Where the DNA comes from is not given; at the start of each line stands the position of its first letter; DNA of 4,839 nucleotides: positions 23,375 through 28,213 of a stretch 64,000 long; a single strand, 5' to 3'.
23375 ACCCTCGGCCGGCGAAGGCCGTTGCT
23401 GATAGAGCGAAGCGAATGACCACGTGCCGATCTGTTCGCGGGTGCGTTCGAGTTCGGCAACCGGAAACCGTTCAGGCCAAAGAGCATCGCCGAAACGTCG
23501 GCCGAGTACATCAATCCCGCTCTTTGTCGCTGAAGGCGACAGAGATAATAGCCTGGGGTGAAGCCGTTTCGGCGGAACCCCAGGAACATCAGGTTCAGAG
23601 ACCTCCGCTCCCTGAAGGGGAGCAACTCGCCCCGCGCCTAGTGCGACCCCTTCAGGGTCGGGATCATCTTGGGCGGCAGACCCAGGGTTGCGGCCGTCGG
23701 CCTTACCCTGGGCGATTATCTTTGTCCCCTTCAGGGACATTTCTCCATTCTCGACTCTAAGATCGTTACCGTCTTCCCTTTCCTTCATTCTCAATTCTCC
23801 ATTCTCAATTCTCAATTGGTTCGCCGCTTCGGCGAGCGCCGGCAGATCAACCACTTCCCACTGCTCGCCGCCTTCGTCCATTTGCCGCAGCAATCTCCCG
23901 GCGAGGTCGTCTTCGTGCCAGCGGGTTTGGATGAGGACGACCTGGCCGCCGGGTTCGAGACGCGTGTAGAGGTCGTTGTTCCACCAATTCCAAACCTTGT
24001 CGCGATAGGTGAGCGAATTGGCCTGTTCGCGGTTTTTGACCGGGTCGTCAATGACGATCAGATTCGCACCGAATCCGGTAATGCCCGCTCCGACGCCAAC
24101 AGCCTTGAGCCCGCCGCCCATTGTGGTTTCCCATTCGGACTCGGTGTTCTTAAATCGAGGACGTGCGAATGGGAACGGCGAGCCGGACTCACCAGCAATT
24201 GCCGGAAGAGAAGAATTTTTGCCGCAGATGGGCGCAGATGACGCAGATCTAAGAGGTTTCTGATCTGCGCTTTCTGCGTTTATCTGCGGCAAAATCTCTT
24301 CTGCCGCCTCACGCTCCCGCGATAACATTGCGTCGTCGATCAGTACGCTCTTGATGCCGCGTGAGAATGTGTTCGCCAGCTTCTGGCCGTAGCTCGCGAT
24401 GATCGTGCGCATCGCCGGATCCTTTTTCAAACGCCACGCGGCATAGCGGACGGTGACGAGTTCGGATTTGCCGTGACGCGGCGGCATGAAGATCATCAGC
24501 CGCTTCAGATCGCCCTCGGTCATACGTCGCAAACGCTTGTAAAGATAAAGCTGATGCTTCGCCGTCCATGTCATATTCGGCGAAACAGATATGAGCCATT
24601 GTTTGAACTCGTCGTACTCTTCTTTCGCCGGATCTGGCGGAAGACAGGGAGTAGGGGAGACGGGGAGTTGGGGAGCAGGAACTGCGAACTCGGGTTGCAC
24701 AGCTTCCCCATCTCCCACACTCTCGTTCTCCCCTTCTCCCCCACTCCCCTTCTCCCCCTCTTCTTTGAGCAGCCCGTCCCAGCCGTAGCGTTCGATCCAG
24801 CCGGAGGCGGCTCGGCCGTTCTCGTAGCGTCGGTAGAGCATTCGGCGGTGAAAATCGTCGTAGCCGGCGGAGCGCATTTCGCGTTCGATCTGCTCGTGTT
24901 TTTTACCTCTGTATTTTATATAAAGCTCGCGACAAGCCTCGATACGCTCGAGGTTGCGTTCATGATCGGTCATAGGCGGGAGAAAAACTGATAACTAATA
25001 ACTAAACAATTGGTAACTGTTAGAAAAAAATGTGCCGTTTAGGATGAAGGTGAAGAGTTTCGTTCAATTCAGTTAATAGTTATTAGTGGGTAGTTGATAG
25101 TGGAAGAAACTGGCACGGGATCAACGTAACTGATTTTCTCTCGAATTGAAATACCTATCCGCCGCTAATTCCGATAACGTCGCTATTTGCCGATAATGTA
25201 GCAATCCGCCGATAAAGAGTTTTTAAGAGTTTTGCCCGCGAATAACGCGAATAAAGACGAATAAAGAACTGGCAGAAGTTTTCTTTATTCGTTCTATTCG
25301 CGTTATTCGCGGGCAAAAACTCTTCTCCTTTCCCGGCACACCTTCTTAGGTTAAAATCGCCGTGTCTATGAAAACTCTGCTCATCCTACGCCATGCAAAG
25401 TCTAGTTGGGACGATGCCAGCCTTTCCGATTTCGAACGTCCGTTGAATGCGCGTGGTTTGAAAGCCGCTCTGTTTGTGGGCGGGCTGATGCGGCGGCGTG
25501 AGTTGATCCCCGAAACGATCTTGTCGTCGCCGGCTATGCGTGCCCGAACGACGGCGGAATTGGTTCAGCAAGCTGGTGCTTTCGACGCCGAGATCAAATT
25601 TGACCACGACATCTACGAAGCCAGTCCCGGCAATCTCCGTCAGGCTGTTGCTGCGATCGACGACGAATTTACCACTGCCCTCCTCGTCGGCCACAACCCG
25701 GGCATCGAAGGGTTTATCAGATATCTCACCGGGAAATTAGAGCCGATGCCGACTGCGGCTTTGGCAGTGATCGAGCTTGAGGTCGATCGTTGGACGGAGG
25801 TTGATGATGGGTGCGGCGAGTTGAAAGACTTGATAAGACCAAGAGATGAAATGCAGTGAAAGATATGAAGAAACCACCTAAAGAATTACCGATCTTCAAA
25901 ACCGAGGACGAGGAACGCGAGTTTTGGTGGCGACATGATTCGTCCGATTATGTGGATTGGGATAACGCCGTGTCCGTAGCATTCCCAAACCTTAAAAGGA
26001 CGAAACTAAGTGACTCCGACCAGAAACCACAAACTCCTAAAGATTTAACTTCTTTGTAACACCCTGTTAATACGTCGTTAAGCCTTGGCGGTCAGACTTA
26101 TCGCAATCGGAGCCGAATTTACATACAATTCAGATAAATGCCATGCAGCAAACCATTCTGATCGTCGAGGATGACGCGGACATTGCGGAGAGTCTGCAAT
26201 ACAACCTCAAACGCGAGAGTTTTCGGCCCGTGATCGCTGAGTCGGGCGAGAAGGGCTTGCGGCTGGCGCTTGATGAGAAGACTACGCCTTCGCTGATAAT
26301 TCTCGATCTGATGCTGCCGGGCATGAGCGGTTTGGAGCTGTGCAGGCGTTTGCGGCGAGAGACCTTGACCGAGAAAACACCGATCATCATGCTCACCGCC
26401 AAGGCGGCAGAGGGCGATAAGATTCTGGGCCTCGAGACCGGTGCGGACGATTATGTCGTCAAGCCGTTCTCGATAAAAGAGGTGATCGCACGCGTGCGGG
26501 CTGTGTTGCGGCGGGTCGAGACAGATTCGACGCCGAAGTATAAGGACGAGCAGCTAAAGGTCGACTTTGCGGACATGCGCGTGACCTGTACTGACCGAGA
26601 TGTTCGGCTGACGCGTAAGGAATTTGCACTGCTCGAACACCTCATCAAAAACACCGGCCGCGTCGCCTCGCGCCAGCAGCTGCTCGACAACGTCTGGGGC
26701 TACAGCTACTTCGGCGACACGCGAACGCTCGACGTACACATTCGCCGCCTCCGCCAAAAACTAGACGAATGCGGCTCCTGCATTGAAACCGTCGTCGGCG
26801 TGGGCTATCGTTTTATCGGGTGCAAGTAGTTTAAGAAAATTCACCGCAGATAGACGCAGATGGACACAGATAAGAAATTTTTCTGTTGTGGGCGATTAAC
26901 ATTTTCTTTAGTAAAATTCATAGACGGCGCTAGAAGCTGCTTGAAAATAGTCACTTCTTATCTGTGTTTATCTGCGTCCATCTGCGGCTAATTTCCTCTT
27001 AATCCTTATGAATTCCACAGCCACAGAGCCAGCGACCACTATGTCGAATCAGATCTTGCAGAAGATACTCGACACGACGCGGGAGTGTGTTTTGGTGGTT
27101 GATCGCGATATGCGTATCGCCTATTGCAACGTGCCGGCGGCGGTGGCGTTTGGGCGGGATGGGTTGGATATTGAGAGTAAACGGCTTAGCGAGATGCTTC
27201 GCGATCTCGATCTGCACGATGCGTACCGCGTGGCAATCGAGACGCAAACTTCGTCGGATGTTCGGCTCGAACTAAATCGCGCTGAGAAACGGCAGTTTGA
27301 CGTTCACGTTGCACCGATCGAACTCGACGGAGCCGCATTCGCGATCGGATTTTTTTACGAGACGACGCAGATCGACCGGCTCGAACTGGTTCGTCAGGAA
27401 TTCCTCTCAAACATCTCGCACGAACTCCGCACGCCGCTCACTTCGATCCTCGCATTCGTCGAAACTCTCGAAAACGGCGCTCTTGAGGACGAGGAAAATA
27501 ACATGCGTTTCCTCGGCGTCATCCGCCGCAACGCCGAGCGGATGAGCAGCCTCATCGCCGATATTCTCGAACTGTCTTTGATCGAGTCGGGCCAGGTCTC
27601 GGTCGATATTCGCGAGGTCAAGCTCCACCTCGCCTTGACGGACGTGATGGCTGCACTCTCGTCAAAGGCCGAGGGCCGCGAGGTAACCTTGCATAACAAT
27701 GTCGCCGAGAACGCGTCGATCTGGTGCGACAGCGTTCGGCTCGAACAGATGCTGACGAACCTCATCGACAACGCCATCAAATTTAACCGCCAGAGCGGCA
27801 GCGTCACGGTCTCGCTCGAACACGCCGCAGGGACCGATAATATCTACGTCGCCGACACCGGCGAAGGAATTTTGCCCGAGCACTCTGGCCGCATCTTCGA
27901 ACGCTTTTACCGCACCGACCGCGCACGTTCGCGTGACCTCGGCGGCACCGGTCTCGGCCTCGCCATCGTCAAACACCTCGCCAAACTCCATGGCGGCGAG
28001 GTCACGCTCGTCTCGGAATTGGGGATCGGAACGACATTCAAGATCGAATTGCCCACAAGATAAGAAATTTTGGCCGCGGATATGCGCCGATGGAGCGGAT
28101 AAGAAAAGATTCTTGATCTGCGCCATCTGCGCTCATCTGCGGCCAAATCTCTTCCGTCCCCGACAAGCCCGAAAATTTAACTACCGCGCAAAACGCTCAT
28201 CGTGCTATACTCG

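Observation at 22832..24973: Orphan terminase-like ORF that reads in frame through three separate repeat insertions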

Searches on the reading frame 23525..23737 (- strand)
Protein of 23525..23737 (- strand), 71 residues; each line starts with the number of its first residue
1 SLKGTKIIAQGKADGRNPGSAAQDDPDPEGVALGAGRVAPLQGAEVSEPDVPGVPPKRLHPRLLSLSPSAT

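Call 85: find_homologous_proteins(query=A5, max_evalue=0.00001)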
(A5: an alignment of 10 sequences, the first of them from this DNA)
Query A5 (10 sequences) (71 aa, profile of the alignment): 9 proteins with E <= 0.00001 among 2037 candidates.
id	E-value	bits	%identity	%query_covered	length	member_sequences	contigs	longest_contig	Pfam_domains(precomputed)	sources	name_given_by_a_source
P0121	2.0e-30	123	68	96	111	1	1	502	-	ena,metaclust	metaclust:\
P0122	2.2e-28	116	64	96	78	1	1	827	-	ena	-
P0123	1.7e-20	91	54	100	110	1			-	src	-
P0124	7.4e-18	82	59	96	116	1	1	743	-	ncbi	-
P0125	3.0e-16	77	59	100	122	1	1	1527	-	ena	-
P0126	1.1e-14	72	51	92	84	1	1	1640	-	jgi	-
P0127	3.7e-14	71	61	62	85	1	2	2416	-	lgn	-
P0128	1.2e-12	66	56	76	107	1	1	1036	-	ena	-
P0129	4.3e-9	54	70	41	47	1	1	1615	-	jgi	-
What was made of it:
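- Tried and rejected: The word-indexed search returned 9 short fragments and missed the query's own host (call 85).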

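Call 90: search_protein_representatives(protein=window:23525-23737:-)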
Query: 71 residues. Proteins with E-value up to 0.001 (for the whole library): 22; up to 1e-10: 4; up to 1e-30: 0. The best 22 are listed.
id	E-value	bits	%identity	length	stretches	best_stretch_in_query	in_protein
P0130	2.1e-19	85.0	63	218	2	2-58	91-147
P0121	6.0e-15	70.8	69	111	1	3-71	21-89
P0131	8.1e-13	64.1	68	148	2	2-31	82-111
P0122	3.2e-12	62.2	65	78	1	3-71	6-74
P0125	4.9e-10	55.3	67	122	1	1-71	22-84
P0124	7.8e-10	54.6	65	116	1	1-68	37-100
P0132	3.6e-09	52.5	64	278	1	1-71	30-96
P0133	3.9e-09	52.4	63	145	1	1-71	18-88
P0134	4.1e-09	52.4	60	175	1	2-71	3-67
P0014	6.1e-09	51.8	62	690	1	3-71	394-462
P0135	2.9e-08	49.7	42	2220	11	12-47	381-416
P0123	5.0e-08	48.9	56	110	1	1-71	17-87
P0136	1.0e-07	47.9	54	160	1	3-71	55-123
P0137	2.6e-07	46.7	57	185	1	1-71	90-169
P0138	2.8e-07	46.6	53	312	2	1-71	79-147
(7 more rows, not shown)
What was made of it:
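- Tried and rejected: The 50%-representative scan returned 22 mostly short fragments (call 90).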

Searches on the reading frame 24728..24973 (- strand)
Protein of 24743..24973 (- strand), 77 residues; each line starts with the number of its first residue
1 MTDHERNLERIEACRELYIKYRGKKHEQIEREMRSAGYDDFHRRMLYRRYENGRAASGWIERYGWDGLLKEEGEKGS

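Call 59: search_protein_families(library=pfam, proteins=[window:24743-24973:-], max_evalue=0.01)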
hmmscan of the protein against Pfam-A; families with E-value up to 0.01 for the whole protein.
window:24743-24973:- (77 aa): 0 families

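Call 77: predict_structure(alignment_id=A4)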
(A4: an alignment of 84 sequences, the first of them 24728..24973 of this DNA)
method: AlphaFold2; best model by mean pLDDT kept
length: 82 residues; sequences in the alignment: 84
mean_pLDDT: 83.0   pTM: 0.63
mean pLDDT of the five models: 83.0, 82.7, 82.6, 81.7, 81.6
residues with pLDDT >= 90: 25; 70-90: 46; 50-70: 6; < 50: 5
segments of 3 or more residues with pLDDT < 50: 78-82
pLDDT, mean of each block of 10 residues (from residue 1): 83 92 88 92 87 87 86 59 32
secondary structure, 60 per line:
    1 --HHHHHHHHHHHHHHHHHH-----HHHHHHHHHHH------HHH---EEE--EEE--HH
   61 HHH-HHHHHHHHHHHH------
elements in order: H3-20 H26-36 E49-51 E54-56 H59-63 H65-76

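Call 81: fold_search(model_id=the predicted structure, library=pdb)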
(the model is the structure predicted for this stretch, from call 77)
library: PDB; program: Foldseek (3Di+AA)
matches with E <= 10: 9; with E <= 0.001: 0
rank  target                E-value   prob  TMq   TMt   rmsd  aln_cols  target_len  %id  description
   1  6oin                  4.8e+00  0.06  0.31  0.13   7.3        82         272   10  Crystal structure of MYST acetyltransferase domain in complex with inhibitor CTX-124143 (released 2019-07-03)
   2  7jgs_B                6.6e+00  0.04  0.29  0.12   8.2        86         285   12  Structure of Drosophila ORC bound to poly(dA/dT) DNA and Cdc6 (conformation 2) (released 2020-09-09)
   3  6ba4                  7.6e+00  0.05  0.31  0.13   7.2        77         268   10  Crystal structure of MYST acetyltransferase domain in complex with Acetyl-CoA cofactor (released 2018-08-01)
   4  1lnw_F                7.6e+00  0.03  0.25  0.19   8.2        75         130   12  CRYSTAL STRUCTURE OF THE MEXR REPRESSOR OF THE MEXAB-OPRM MULTIDRUG EFFLUX OPERON OF PSEUDOMONAS AERUGINOSA (released 2002-09-11)
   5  4yk3_D                7.6e+00  0.02  0.21  0.19   8.6        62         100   11  Crystal Structure of the BID Domain of BepE from Bartonella henselae (released 2016-03-09)
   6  3qah                  8.1e+00  0.04  0.29  0.12   7.4        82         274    8  Crystal structure of apo-form human MOF catalytic domain (released 2011-07-06)
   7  4kis_B                9.8e+00  0.07  0.45  0.14   6.5        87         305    8  Crystal Structure of a LSR-DNA Complex (released 2013-07-10)
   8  6l7e_A                9.8e+00  0.02  0.23  0.02  13.0        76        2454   10  Toxin Complex TcdA1-TcdB1-TccC2 (released 2020-11-04)
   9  2j3x                  9.8e+00  0.02  0.17  0.05   5.7        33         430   12  Crystal structure of the enzymatic component C2-I of the C2-toxin from Clostridium botulinum at pH 3.0 (mut-S361R) (released 2006-10-11)
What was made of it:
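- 24746..24973 (-): Family-specific N-terminal domain (aa 1-76; helix-helix-helix, beta-hairpin, two helices). It is absent from phage relatives. No significant PDB fold match (call 81), so its function is unproven.
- The N-domain has no recognisable DNA-binding fold match (call 81).
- Tried and rejected: Modelled alone and fold-searched, it gave no significant match (best E = 4.8, call 81).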

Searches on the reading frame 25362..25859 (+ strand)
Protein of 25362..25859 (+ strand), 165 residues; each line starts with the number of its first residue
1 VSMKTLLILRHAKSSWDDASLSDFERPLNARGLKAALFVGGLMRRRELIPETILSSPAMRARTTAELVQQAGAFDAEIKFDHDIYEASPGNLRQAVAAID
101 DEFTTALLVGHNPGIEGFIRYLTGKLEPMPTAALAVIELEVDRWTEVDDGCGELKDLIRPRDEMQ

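Call 31: search_protein_families(library=ncbifam, proteins=[window:25362-25859:+], max_evalue=0.001)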
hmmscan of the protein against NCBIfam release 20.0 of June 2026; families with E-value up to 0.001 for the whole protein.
window:25362-25859:+ (165 aa): 6 families
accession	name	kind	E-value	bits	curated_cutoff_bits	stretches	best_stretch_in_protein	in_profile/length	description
TIGR00249.1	sixA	equivalog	8.7e-13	48.4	74.5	1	6-130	3-128/154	phosphohistidine phosphatase SixA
NF010718.0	PRK14120.1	equivalog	9.2e-06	25.1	366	1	2-72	3-76/249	phosphoglyceromutase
NF038349.1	dPGM_arch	equivalog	9.9e-05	22.3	225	1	8-106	3-100/194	2,3-diphosphoglycerate-dependent phosphoglycerate mutase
NF045917.1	PhserinePhPspA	equivalog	0.00027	20.7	350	1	4-90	2-86/211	phosphoserine phosphatase PspA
TIGR03162.1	ribazole_cobC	equivalog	0.00051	19.5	162.9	0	7-89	2-81/176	alpha-ribazole phosphatase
NF009994.0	PRK13463.1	equivalog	0.00052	19.8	277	0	5-99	4-97/203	phosphoserine phosphatase 1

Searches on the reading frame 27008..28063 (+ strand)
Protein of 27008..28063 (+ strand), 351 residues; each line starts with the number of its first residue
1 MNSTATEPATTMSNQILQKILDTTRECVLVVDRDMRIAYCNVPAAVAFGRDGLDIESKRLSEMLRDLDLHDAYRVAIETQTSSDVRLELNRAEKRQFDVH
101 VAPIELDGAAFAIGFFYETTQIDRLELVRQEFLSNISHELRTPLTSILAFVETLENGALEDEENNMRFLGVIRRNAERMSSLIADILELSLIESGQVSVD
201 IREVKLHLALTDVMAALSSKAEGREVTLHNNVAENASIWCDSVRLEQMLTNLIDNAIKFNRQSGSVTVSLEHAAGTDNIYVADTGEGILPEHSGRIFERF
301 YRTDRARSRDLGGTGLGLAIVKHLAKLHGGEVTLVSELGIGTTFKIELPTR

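Call 59: search_protein_families(library=pfam, proteins=[window:27008-28063:+], max_evalue=0.01)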
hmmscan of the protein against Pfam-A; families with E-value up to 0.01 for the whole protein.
window:27008-28063:+ (351 aa): 7 families
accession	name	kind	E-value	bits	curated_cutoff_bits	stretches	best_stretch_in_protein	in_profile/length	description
PF02518.31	HATPase_c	-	8.8e-30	103.8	26.4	1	241-350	2-109/111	Histidine kinase-, DNA gyrase B-, and HSP90-like ATPase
PF00512.31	HisKA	-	4e-20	72.1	26.9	1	129-195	2-66/66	His Kinase A (phospho-acceptor) domain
PF08448.16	PAS_4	-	2.4e-09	37.8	23.1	1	21-121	1-107/110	PAS fold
PF13426.13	PAS_9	-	1.6e-05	25.6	27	1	26-120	2-102/103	PAS domain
PF00989.32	PAS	-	2.5e-05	24.7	22.6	1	17-105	3-97/113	PAS fold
PF13589.12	HATPase_c_3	-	6.7e-05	23.4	25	1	245-321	3-82/137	Histidine kinase-, DNA gyrase B-, and HSP90-like ATPase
PF13581.12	HATPase_c_2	-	0.0013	19.2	27.4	1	249-326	36-110/127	Histidine kinase-like ATPase domain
